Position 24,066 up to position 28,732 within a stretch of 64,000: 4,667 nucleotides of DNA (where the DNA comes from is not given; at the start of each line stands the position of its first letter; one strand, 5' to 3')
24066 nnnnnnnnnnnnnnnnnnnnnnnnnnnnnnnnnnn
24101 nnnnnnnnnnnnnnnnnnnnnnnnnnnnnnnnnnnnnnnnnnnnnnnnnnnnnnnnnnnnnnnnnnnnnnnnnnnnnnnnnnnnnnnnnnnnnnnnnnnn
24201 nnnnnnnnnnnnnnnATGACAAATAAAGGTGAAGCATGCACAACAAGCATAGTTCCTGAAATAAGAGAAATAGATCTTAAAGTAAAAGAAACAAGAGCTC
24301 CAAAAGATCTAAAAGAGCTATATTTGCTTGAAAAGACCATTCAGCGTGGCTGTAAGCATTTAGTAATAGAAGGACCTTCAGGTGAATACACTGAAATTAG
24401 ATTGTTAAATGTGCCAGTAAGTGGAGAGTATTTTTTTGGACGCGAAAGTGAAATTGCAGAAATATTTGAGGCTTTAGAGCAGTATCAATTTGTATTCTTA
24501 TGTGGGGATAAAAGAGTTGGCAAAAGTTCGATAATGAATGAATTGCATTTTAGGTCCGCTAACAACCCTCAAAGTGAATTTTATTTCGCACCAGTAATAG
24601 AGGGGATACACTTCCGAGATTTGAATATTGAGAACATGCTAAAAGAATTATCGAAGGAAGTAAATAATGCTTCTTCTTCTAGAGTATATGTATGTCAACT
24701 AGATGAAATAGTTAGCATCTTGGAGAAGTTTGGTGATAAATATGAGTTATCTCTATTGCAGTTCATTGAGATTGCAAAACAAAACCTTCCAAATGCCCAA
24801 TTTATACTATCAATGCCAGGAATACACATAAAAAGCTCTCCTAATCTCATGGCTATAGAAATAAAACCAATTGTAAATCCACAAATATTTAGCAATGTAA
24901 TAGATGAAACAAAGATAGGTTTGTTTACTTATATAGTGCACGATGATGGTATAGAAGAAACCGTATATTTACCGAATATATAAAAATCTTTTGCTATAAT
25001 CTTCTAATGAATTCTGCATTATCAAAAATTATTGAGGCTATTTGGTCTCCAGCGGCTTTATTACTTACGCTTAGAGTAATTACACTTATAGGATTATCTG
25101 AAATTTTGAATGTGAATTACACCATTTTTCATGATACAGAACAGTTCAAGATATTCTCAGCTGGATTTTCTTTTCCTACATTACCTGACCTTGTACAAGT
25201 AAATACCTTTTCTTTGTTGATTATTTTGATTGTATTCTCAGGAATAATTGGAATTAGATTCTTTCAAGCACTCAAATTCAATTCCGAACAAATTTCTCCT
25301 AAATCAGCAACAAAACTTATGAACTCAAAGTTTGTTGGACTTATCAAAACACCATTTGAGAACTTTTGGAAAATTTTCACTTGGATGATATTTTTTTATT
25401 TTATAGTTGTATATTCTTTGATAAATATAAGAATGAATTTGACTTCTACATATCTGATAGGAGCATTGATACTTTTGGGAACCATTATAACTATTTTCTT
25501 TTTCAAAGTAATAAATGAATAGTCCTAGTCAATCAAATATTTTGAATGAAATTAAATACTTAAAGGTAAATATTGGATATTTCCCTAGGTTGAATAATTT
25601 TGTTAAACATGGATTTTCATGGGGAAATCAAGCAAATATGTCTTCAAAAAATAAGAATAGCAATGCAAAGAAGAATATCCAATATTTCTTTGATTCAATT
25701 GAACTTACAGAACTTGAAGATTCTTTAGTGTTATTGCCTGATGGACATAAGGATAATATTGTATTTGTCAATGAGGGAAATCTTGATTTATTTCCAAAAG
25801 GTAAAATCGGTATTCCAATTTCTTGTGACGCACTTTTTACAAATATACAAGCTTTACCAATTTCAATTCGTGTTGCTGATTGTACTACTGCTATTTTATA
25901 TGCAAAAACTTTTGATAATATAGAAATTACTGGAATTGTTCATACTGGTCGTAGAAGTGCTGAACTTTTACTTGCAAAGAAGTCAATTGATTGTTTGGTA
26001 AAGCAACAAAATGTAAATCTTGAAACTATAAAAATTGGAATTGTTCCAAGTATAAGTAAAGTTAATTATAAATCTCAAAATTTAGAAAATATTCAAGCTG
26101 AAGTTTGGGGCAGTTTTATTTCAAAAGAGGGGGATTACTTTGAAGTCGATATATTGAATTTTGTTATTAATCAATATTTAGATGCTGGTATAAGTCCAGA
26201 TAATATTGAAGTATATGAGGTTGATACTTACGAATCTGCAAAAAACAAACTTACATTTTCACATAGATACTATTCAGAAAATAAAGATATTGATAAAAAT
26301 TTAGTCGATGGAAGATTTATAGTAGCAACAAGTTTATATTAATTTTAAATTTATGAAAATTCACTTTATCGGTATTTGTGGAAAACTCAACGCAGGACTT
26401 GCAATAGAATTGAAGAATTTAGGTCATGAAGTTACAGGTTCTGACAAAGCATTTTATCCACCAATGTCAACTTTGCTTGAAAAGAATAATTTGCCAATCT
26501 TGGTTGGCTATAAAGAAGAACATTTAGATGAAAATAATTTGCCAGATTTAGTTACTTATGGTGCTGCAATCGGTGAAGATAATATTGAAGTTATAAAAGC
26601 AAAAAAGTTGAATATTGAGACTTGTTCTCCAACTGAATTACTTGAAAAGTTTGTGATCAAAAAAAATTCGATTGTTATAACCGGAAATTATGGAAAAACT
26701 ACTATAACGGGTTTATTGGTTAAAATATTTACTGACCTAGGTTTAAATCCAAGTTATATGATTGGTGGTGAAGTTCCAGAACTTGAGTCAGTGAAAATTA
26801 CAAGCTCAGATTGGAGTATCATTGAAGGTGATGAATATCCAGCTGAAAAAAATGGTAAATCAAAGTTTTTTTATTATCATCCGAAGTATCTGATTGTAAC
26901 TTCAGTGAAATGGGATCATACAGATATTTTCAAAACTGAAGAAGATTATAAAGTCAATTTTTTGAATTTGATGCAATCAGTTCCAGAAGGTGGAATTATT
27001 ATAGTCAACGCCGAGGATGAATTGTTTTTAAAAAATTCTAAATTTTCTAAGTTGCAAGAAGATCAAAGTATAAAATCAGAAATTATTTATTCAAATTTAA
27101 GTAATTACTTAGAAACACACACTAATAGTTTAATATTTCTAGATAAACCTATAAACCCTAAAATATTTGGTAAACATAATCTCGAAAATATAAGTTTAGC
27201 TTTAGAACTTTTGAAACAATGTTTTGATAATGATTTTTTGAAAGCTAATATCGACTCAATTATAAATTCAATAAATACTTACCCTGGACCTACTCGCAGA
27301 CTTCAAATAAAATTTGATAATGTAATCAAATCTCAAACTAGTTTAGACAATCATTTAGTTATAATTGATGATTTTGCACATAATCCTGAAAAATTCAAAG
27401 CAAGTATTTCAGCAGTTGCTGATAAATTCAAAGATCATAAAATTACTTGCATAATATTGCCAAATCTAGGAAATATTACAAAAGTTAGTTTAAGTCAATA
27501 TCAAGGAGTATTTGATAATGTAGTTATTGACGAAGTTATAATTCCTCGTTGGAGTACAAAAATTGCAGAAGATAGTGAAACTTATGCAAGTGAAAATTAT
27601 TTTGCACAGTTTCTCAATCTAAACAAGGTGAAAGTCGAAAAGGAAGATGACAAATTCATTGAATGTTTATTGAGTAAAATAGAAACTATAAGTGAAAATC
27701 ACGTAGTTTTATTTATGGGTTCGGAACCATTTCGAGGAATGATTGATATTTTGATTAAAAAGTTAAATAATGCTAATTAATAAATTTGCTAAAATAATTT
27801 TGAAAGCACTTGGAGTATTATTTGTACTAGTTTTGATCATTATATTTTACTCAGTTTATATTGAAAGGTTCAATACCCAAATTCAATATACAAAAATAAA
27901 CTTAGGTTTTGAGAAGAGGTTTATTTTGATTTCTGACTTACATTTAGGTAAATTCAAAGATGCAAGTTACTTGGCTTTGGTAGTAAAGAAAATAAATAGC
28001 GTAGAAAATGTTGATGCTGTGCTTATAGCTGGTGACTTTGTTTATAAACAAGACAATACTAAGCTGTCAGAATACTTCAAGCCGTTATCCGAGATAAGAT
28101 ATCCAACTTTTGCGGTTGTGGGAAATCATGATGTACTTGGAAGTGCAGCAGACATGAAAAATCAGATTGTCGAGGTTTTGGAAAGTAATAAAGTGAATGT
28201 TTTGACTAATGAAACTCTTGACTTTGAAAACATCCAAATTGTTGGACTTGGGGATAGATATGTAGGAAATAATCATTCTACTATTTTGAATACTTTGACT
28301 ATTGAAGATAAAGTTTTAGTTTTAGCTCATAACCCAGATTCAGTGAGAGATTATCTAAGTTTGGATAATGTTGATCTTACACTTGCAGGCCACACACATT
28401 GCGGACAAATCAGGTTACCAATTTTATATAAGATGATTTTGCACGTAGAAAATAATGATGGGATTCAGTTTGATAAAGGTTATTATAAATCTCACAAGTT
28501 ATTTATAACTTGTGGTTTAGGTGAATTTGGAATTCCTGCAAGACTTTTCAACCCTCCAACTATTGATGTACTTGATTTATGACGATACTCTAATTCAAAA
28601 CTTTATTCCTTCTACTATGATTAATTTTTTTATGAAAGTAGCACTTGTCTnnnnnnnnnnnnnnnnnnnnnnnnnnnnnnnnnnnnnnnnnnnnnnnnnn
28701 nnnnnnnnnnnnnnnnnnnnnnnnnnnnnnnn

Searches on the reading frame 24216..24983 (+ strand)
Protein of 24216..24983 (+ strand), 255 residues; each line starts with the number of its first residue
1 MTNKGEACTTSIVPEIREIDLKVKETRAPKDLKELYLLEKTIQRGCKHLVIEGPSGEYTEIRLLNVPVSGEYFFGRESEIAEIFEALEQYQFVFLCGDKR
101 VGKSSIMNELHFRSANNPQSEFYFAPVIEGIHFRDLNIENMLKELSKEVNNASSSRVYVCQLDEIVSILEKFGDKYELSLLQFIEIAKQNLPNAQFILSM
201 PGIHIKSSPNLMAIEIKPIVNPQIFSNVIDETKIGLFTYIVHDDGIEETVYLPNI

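Call 22: search_protein_families(library=pfam, proteins=[window:24216-24983:+], max_evalue=0.001)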
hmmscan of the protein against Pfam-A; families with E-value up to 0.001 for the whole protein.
window:24216-24983:+ (255 aa): 4 families
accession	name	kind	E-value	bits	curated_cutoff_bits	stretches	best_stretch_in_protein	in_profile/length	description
PF20703.3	nSTAND1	-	3.1e-05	24.2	27.1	1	71-107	14-50/379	Novel STAND NTPase 1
PF01637.24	ATPase_2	-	4.1e-05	23.9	33.2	1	73-127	1-57/225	ATPase domain predominantly from Archaea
PF13191.12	AAA_16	-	6.3e-05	24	32.6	1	73-116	2-50/167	AAA ATPase domain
PF25201.1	nSTAND6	-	0.00072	20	27.7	0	74-151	2-73/148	Novel STAND NTPase 6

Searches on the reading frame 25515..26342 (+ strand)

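Call 22: search_protein_families(library=pfam, proteins=[window:25515-26342:+], max_evalue=0.001)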
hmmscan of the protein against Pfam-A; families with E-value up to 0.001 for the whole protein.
window:25515-26342:+ (275 aa): 1 family
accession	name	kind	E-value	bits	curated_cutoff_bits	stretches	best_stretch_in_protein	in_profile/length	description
PF02578.20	Cu-oxidase_4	-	5.7e-21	75.5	22.9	1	42-252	19-225/238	Multi-copper polyphenol oxidoreductase laccase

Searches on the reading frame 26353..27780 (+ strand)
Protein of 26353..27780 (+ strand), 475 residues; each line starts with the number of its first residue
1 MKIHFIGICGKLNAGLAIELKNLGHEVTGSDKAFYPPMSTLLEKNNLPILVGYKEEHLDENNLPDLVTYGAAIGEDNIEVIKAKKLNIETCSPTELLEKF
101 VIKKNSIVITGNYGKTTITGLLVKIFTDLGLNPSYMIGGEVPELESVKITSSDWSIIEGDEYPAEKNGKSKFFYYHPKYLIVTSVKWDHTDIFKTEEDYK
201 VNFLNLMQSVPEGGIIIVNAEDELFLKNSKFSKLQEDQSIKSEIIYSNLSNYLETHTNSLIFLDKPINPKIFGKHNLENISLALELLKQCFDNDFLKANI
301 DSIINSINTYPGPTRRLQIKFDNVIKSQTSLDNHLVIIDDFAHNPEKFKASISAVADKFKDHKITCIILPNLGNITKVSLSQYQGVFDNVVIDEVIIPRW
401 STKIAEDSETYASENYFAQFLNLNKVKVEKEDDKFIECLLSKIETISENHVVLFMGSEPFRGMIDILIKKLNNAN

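Call 22: search_protein_families(library=pfam, proteins=[window:26353-27780:+], max_evalue=0.001)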
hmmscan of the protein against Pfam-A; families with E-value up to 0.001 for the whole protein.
window:26353-27780:+ (475 aa): 3 families
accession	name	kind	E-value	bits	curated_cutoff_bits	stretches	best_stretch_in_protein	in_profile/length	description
PF08245.18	Mur_ligase_M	-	1.2e-14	55.2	24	1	109-285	1-198/200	Mur ligase middle domain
PF01225.30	Mur_ligase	-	7.4e-14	52.3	21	1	2-101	1-91/95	Mur ligase family, catalytic domain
PF02875.26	Mur_ligase_C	-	3.8e-08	34.7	28.4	1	333-457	10-126/127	Mur ligase, glutamate ligase domain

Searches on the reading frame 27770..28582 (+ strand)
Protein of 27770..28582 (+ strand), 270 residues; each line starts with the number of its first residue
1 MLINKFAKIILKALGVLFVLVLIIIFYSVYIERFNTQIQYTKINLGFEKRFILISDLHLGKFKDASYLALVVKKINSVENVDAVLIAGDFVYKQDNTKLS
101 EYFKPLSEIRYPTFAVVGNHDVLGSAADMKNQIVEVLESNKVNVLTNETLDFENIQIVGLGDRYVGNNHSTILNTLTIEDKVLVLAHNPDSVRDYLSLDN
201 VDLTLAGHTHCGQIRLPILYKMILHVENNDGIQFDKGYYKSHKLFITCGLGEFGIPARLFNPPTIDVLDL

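Call 22: search_protein_families(library=pfam, proteins=[window:27770-28582:+], max_evalue=0.001)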
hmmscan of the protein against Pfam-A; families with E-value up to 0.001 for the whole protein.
window:27770-28582:+ (270 aa): 2 families
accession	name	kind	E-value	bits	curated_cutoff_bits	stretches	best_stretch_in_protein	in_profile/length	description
PF00149.33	Metallophos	-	3.1e-17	64.1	21.5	1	50-211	2-190/191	Calcineurin-like phosphoesterase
PF12850.12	Metallophos_2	-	9.3e-10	39.2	27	1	51-212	3-119/154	Calcineurin-like phosphoesterase superfamily domain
